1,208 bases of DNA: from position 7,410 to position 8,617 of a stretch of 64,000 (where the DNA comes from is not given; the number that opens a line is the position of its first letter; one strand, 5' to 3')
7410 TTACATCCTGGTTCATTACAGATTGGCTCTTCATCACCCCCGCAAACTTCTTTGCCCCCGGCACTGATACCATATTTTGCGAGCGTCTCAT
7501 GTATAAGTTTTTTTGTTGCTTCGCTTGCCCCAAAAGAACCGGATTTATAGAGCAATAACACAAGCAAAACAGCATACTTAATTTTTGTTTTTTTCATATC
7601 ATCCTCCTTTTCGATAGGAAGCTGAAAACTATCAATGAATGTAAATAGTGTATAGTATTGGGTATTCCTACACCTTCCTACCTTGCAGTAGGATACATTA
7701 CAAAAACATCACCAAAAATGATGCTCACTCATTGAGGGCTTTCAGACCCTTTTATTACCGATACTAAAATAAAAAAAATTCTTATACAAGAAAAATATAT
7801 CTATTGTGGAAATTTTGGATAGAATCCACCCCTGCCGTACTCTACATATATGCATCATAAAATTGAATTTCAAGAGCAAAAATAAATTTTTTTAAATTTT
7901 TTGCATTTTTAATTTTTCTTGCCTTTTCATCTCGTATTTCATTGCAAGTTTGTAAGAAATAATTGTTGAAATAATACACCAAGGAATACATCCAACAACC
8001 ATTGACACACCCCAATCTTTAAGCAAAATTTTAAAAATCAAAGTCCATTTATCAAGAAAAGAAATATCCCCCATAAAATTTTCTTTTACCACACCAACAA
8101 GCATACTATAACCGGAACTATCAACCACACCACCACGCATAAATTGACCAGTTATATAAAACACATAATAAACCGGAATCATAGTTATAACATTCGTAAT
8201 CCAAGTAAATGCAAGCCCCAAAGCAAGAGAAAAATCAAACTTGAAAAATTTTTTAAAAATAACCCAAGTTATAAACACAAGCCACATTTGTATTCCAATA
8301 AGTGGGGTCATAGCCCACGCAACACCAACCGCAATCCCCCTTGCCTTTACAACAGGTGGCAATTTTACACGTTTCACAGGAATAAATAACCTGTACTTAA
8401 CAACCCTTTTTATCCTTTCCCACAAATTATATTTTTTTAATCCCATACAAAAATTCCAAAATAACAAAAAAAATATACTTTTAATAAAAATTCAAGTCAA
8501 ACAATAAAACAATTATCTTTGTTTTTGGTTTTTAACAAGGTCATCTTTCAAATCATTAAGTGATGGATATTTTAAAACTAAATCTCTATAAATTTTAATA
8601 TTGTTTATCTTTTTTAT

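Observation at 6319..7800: Three-copy polymorphic secreted-protein cassette: leader, Cys-rich CPxG-repeat protein, then a secreted protein with a conserved N-terminal module and swapped C-terminal domains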

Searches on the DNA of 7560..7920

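Call 44: search_rna_families(source=window, start=7560, end=7920, threshold=evalue, max_evalue=10)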
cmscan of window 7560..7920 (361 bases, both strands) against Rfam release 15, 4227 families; matches with E-value up to 10: 3.
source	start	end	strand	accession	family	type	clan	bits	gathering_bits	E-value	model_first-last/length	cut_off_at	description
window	7620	7747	-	RF00754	mir-279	Gene; miRNA;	CL00095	21.7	56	0.065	1-87/87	no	mir-279 microRNA precursor family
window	7651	7705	-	RF03548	mir-302_2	Gene; miRNA;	-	14.2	70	6.2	1-68/68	no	mir-302_2 microRNA precursor family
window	7811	7896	+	RF02350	psRNA6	Gene; sRNA;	-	8.6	60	4.2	1-333/333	no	Nitrosomonas sRNA psRNA6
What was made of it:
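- On Any Rfam cis-regulatory RNA: The best leader match is a chance miRNA hit at 21.7 bits against a threshold of 56 (call 44).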

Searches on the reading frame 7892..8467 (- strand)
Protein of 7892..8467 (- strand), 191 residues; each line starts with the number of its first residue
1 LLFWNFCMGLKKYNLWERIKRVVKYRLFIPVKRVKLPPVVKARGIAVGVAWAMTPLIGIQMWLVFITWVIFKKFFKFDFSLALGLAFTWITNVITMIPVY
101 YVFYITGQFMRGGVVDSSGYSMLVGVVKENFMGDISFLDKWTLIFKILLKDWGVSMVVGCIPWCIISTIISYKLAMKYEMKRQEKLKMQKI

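Call 23: search_protein_families(library=ncbifam, proteins=[window:7892-8467:-], max_evalue=0.00001)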
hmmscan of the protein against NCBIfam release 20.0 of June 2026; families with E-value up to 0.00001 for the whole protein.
window:7892-8467:- (191 aa): 1 family
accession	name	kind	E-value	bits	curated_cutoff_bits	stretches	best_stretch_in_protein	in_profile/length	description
NF047382.1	T4SS_eff_BspA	equivalog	4.5e-06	26.6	300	1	20-187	26-177/179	type IV secretion system effector BspA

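Call 95: search_protein_families(library=pfam, proteins=[window:7892-8467:-], max_evalue=0.001)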
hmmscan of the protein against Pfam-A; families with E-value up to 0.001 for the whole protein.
window:7892-8467:- (191 aa): 1 family
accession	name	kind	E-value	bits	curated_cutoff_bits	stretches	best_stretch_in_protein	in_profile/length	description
PF09835.14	DUF2062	-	2.5e-20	73.4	27.4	1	29-177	9-136/147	Uncharacterized protein conserved in bacteria (DUF2062)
